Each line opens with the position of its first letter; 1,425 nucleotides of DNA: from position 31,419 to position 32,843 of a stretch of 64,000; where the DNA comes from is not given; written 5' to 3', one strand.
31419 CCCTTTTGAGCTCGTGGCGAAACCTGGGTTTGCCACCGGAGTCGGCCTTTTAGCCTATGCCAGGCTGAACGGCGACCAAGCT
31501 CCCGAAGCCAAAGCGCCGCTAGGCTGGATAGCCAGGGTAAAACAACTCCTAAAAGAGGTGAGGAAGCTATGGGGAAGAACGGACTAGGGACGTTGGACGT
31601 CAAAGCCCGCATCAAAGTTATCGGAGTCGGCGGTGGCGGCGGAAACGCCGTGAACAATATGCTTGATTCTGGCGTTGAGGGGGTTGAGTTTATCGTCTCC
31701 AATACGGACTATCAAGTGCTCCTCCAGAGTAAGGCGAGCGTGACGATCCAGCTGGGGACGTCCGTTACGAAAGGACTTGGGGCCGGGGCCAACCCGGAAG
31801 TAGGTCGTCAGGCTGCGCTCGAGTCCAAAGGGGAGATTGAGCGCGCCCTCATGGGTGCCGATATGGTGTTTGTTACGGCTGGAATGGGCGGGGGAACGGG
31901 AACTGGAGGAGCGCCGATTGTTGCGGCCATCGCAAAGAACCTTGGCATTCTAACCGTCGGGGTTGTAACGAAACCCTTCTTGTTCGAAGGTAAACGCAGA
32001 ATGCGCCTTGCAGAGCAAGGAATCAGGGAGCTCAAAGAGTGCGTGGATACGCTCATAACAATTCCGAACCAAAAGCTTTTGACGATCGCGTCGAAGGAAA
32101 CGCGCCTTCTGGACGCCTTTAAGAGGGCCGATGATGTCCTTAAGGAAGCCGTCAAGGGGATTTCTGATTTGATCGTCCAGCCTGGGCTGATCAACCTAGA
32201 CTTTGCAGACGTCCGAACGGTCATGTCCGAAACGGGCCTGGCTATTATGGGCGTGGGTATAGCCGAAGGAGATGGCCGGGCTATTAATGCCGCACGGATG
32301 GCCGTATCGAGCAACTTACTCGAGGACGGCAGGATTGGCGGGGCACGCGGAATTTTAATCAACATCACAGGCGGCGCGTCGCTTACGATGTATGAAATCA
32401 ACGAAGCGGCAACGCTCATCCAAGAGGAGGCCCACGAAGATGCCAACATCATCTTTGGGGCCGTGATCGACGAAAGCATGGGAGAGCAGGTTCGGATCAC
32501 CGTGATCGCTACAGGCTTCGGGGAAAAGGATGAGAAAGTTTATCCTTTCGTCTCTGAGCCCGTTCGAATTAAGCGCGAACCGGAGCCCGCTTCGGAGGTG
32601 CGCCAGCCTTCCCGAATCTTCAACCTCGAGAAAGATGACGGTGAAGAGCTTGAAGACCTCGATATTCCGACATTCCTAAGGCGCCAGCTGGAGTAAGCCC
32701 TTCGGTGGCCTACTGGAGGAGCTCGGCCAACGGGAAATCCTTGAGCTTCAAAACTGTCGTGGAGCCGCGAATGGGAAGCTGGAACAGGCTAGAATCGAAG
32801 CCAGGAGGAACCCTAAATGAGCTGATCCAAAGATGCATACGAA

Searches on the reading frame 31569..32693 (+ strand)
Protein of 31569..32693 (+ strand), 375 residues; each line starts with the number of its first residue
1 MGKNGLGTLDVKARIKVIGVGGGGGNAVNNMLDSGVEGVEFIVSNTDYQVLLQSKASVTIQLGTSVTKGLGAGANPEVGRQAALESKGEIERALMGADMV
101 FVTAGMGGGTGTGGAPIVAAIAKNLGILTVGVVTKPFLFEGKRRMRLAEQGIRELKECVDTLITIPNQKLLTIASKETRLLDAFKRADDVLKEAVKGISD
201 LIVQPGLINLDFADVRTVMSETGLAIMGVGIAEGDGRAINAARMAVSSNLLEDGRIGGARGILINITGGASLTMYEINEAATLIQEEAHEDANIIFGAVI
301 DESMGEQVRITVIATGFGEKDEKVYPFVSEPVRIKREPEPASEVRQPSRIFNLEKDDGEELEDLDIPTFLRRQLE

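Call 53: find_homologous_proteins(query=window:31569-32693:+, max_evalue=1e-30)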
Query window:31569-32693:+ (375 aa): 8000 proteins with E <= 1e-30 among 8000 candidates; the best 120 are listed.
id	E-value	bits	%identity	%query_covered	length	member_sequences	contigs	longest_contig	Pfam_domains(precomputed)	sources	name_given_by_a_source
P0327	2.7e-232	788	100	100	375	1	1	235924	PF00091.32,PF12327.14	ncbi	-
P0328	3.6e-232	788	100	100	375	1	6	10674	PF00091.32,PF12327.14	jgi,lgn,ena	jgi:cell division protein FtsZ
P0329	1.9e-231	786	99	100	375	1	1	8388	PF00091.32,PF12327.14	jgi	-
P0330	1.9e-231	786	99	100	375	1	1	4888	PF00091.32,PF12327.14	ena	-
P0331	2.4e-231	785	99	100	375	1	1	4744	PF00091.32,PF12327.14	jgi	jgi:cell division protein FtsZ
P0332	4.8e-231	784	99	100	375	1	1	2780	PF00091.32,PF12327.14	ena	-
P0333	2.6e-230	782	99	100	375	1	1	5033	PF00091.32,PF12327.14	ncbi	-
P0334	6.7e-230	781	98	100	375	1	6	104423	PF00091.32,PF12327.14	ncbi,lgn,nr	ncbi:MAG: cell division protein FtsZ [Nitrospirota bacterium]|nr:cell division protein FtsZ [Nitrosp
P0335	7.3e-227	771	98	100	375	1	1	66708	PF00091.32,PF12327.14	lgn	-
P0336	5.9e-226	768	97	100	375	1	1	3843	PF00091.32,PF12327.14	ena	-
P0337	1.7e-225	766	97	100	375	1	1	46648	PF00091.32,PF12327.14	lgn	-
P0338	1.1e-223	760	97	100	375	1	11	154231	PF00091.32,PF12327.14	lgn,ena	-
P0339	3.1e-223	759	97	100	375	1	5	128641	PF00091.32,PF12327.14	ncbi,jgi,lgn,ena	jgi:cell division protein FtsZ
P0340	1.1e-221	754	97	98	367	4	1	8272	PF00091.32,PF12327.14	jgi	jgi:cell division protein FtsZ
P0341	4.3e-215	732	91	100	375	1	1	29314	PF00091.32,PF12327.14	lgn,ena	-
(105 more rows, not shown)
